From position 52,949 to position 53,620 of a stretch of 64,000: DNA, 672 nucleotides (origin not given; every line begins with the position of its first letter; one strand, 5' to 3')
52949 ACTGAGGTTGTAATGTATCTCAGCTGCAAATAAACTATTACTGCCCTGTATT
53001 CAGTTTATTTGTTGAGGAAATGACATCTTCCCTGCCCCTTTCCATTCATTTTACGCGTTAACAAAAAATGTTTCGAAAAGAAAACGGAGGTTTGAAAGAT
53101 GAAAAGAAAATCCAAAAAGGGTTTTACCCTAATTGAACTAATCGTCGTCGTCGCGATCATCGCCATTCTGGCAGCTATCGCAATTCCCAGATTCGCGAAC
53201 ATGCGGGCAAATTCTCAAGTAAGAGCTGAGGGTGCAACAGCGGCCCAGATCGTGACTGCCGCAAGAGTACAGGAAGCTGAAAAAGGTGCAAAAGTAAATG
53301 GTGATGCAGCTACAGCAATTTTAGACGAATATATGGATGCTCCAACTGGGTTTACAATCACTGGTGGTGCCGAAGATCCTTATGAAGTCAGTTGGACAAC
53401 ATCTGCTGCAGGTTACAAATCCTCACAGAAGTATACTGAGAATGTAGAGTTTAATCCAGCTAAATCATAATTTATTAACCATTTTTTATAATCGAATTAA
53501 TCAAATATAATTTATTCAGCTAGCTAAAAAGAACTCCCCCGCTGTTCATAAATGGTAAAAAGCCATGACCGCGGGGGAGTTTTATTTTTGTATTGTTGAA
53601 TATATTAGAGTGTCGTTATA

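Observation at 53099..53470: Orphan type IV pilin ending in a C-terminal serine, divergent from an operon that contains a Wzy_C-family protein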

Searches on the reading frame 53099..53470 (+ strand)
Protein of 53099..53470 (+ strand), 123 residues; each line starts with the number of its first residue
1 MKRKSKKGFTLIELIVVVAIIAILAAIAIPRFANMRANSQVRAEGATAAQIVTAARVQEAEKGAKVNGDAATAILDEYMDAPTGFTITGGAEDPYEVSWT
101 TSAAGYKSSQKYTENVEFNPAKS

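Call 5: search_protein_families(library=pfam, proteins=[window:53099-53470:+], max_evalue=0.01)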
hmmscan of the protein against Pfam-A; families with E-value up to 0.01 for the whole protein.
window:53099-53470:+ (123 aa): 1 family
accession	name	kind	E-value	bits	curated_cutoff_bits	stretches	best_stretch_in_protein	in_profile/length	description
PF07963.17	N_methyl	-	4.5e-10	39.1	21.2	1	3-29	1-27/27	Prokaryotic N-terminal methylation motif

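Call 6: search_protein_families(library=ncbifam, proteins=[window:53099-53470:+], max_evalue=0.01)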
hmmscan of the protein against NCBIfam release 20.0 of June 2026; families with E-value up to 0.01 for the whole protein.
window:53099-53470:+ (123 aa): 13 families
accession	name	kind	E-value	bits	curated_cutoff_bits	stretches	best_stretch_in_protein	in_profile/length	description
NF041775.1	typeIV_PilA_Myxo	equivalog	2.5e-10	40.7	400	1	6-56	10-60/214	type IV pilin protein PilA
TIGR02532.1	IV_pilin_GFxxxE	domain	1.2e-09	37.5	16.3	1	6-29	1-24/24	prepilin-type N-terminal cleavage/methylation domain-containing protein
NF007862.0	PRK10574.1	equivalog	1.9e-09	37.8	138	1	4-34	2-32/145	prepilin peptidase-dependent pilin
NF040999.1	pilin_ComGC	equivalog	3.3e-08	33.6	75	1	6-58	1-51/84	competence type IV pilus major pilin ComGC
NF041013.1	T4P_ComGE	equivalog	3.3e-08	33.5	49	1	4-69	1-65/83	competence type IV pilus minor pilin ComGE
TIGR01710.1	typeII_sec_gspG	equivalog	1.5e-07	31.5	88.85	1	7-51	1-45/134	type II secretion system major pseudopilin GspG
TIGR01708.2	typeII_sec_gspH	equivalog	4.6e-07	30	80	1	7-46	2-41/169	type II secretion system minor pseudopilin GspH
TIGR02596.1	TIGR02596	subfamily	1.8e-06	28.2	70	1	9-60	1-52/196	Verru_Chthon cassette protein D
NF007800.0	PRK10506.1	equivalog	3.3e-05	23.8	158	1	4-47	6-49/163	prepilin peptidase-dependent protein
TIGR01707.1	gspI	equivalog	5.6e-05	23.6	44.35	1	8-63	1-55/101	type II secretion system minor pseudopilin GspI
NF047827.1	T3SSXpsH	equivalog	0.0019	18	160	1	7-63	1-57/145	type II secretion system protein XpsH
NF033598.2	elast_bind_EbpS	equivalog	0.0084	15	300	0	3-54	298-346/498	elastin-binding protein EbpS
NF040982.1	ComGD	equivalog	0.0097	16.3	70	0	6-29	1-24/139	competence type IV pilus minor pilin ComGD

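Call 11: find_homologous_proteins(query=window:53099-53470:+)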
Query window:53099-53470:+ (123 aa): 5235 proteins with E <= 0.001 among 6895 candidates; the best 120 are listed.
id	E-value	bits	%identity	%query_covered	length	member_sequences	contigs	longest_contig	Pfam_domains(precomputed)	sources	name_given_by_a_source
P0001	2.5e-34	136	62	94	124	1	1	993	PF07963.18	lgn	-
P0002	1.6e-33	133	62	93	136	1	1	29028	PF07963.18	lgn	-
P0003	3.2e-33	132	60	96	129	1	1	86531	PF07963.18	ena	-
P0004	9.6e-31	124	54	98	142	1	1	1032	PF07963.18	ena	-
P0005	2.5e-30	123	56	98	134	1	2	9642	PF07963.18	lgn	-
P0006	3.3e-29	119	55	98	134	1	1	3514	PF07963.18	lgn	-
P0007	4.1e-29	119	53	99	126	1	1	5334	PF07963.18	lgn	-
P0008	7.7e-29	118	52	92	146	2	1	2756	PF07963.18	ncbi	-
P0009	1.7e-28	117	50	98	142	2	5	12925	PF07963.18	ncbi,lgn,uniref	ncbi:MAG: pilus assembly FimT family protein [Tissierella sp.]|uniref:pilus assembly FimT family pro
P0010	9.7e-28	114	53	91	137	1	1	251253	PF07963.18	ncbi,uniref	ncbi:MAG: prepilin-type N-terminal cleavage/methylation domain-containing protein [Clostridium sp.]|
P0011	1.0e-27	114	50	92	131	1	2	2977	PF07963.18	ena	-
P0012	2.0e-27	113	52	92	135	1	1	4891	PF07963.18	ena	-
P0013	3.0e-27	113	54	92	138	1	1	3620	PF07963.18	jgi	-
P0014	3.9e-26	109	48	98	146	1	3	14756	PF07963.18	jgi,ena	-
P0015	3.6e-25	106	52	98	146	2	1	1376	PF07963.18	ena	-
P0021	5.2e-23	99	52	89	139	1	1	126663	PF07963.18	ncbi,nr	ncbi:MAG: prepilin-type N-terminal cleavage/methylation domain-containing protein [Clostridiaceae ba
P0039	1.0e-20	92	47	98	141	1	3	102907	PF07963.18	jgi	jgi:type IV pilus assembly protein PilA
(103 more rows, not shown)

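Call 17: find_encoding_contigs(protein=P0021, flank=10000, max_places=2)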
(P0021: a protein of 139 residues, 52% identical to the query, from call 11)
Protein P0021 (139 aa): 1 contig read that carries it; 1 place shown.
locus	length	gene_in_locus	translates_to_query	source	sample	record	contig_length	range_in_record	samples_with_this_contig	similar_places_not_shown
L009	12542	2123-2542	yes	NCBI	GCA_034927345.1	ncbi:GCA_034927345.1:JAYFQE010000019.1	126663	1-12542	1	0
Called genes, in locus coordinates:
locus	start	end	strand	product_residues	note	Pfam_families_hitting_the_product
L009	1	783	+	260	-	PF00437:T2SSE, PF13555:AAA_29 (faint), PF13191:AAA_16 (faint), PF13401:AAA_22 (weak)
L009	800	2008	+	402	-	PF28597:T2SSF_N, PF00482:T2SSF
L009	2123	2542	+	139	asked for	PF07963:N_methyl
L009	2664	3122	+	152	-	-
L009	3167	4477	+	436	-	-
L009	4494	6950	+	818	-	PF07532:Big_4, PF02368:Big_2, PF26182:Ig_NUP210_5th (weak), PF12733:Cadherin-like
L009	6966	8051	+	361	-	PF11104:PilM_2, PF14450:FtsA (weak)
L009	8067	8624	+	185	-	-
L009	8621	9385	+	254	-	PF04612:T2SSM (weak)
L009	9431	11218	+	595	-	PF01442:Apolipoprotein (weak)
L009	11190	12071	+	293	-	PF00691:OmpA (faint)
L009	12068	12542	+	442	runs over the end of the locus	-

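Call 40: find_encoding_contigs(protein=P0003, flank=10000, max_places=2)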
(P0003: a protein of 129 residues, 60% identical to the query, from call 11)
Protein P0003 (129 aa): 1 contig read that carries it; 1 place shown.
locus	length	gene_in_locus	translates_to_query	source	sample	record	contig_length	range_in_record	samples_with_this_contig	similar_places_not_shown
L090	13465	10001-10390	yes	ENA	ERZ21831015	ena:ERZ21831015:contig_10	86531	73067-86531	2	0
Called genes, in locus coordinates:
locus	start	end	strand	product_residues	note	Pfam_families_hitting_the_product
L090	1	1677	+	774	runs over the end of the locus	PF05833:NFACT_N, PF05670:NFACT-R_1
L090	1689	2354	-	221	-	PF02677:QueH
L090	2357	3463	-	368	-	PF01078:Mg_chelatase (faint), PF05496:RuvB_N, PF00004:AAA, PF07728:AAA_5, PF17864:AAA_lid_4, PF05491:WHD_RuvB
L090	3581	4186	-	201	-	PF01330:RuvA_N, PF14520:HHH_5, PF07499:RuvA_C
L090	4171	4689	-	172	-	PF02075:RuvC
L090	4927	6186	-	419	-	-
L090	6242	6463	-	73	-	-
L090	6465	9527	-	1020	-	-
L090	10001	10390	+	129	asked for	PF07963:N_methyl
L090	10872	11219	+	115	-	-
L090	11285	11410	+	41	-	-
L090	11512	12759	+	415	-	PF13565:HTH_32 (weak), PF00665:rve, PF13683:rve_3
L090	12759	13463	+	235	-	?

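Call 41: find_encoding_contigs(protein=P0007, flank=10000, max_places=2)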
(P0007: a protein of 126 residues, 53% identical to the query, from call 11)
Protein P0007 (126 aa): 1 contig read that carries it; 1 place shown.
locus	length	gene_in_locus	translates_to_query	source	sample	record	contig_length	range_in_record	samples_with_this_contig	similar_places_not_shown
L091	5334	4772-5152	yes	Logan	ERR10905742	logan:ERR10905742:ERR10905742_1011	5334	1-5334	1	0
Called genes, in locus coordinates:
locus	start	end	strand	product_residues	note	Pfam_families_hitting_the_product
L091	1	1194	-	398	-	?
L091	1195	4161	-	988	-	-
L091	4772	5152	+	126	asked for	PF07963:N_methyl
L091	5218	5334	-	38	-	?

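Call 42: find_encoding_contigs(protein=P0002, flank=10000, max_places=2)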
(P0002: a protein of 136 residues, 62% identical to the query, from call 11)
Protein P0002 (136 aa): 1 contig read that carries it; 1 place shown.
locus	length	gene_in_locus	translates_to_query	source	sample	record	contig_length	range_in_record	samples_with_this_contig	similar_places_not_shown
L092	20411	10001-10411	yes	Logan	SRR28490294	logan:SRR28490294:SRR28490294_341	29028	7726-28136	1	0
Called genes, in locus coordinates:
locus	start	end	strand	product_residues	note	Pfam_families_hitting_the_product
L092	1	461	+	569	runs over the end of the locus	PF03485:Arg_tRNA_synt_N, PF00750:tRNA-synt_1d, PF05746:DALR_1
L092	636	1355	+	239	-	PF13482:RNase_H_2, PF10108:DNA_pol_B_exo2 (faint)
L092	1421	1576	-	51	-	PF12669:FeoB_associated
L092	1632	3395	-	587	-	PF01926:MMR_HSR1, PF02421:FeoB_N, PF10662:PduV-EutP (faint), PF07670:Gate, PF07664:FeoB_C, PF07670:Gate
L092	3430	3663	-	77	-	PF04023:FeoA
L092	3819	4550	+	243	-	PF13482:RNase_H_2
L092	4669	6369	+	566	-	PF01979:Amidohydro_1, PF07969:Amidohydro_3 (faint), PF13382:Adenine_deam_C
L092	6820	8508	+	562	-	PF05157:MshEN, PF00437:T2SSE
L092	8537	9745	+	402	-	PF28597:T2SSF_N, PF00482:T2SSF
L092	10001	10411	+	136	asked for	PF07963:N_methyl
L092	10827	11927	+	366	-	PF06723:MreB_Mbl (faint), PF11104:PilM_2, PF14450:FtsA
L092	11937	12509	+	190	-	PF05137:PilN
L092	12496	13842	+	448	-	-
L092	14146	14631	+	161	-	PF07963:N_methyl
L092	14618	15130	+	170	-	PF07963:N_methyl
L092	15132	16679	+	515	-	PF23981:DUF7305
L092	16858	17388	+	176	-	PF11667:DUF3267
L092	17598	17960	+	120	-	PF07963:N_methyl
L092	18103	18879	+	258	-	PF06750:A24_N_bact, PF01478:Peptidase_A24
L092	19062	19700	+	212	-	-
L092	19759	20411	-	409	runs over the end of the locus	PF00365:PFK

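Call 43: search_protein_families(library=padloc, proteins=[L090:6465-9527:-, L090:6242-6463:-, L090:4927-6186:-, L009:9431-11218:+, L009:11190-12071:+], max_evalue=0.01)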
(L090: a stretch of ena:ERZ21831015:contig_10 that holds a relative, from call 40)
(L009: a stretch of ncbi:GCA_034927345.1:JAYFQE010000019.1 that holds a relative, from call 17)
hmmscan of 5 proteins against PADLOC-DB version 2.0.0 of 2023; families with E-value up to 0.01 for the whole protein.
L090:6465-9527:- (1020 aa): 5 families
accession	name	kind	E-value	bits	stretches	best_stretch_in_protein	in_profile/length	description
PDLC00648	ZorA3|ZorA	-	5.9e-09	33.2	2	261-543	214-500/692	MotA/ExbB/TolQ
PDLC00647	ZorA3|ZorA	-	1.1e-06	25.4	1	613-1004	235-570/780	MotA/ExbB/TolQ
PDLC00650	ZorA3|ZorA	-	1.7e-05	21.6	1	634-1009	207-575/1063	MotA/ExbB/TolQ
PDLC00637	ZorA2|ZorA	-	1.8e-05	21.8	1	857-1014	210-369/420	MotA/ExbB/TolQ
PDLC00638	ZorA2|ZorA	-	0.00013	18.9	1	821-1018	327-518/545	MotA/ExbB/TolQ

L090:6242-6463:- (73 aa): 0 families

L090:4927-6186:- (419 aa): 0 families

L009:9431-11218:+ (595 aa): 11 families
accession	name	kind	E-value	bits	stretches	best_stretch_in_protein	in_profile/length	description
PDLC00598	ZorA1|ZorA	-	7e-12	42.5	1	21-460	17-488/663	MotA/ExbB/TolQ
PDLC00599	ZorA1|ZorA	-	7.4e-09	32.8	1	25-391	20-394/631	MotA/ExbB/TolQ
PDLC00601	ZorA1|ZorA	-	7.6e-07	26.1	1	198-560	342-695/699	MotA/ExbB/TolQ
PDLC00605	ZorA1|ZorA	-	9.1e-07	25.6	1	339-523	518-687/700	MotA/ExbB/TolQ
PDLC00650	ZorA3|ZorA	-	1.6e-05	21.6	1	265-547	407-678/1063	MotA/ExbB/TolQ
PDLC00602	ZorA1|ZorA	-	2.4e-05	21.3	1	467-561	536-634/648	MotA/ExbB/TolQ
PDLC00603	ZorA1|ZorA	-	5.1e-05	20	1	497-567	656-726/727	MotA/ExbB/TolQ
PDLC00648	ZorA3|ZorA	-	8.8e-05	19.4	1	254-554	263-523/692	MotA/ExbB/TolQ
PDLC03839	LeoA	-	0.0004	17.6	1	363-571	250-434/559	-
PDLC00647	ZorA3|ZorA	-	0.00082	15.9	1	250-546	265-541/780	MotA/ExbB/TolQ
PDLC00640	ZorA2|ZorA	-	0.0012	15.5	1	315-492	372-548/590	MotA/ExbB/TolQ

L009:11190-12071:+ (293 aa): 6 families
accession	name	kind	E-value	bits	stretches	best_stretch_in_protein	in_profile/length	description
PDLC00609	ZorB1|ZorB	-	1.4e-28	98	1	97-283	51-228/232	MotB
PDLC00611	ZorB1|ZorB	-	2.3e-16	58.2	1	108-272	49-216/240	MotB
PDLC00612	ZorB1|ZorB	-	3.8e-13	47.6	1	75-272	59-269/293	MotB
PDLC00608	ZorB1|ZorB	-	9.1e-12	42.8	1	106-270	51-226/243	MotB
PDLC00641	ZorB2|ZorB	-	4.6e-11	40.8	1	137-275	80-228/238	MotB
PDLC00610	ZorB1|ZorB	-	4.8e-09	34.2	1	107-271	51-236/254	MotB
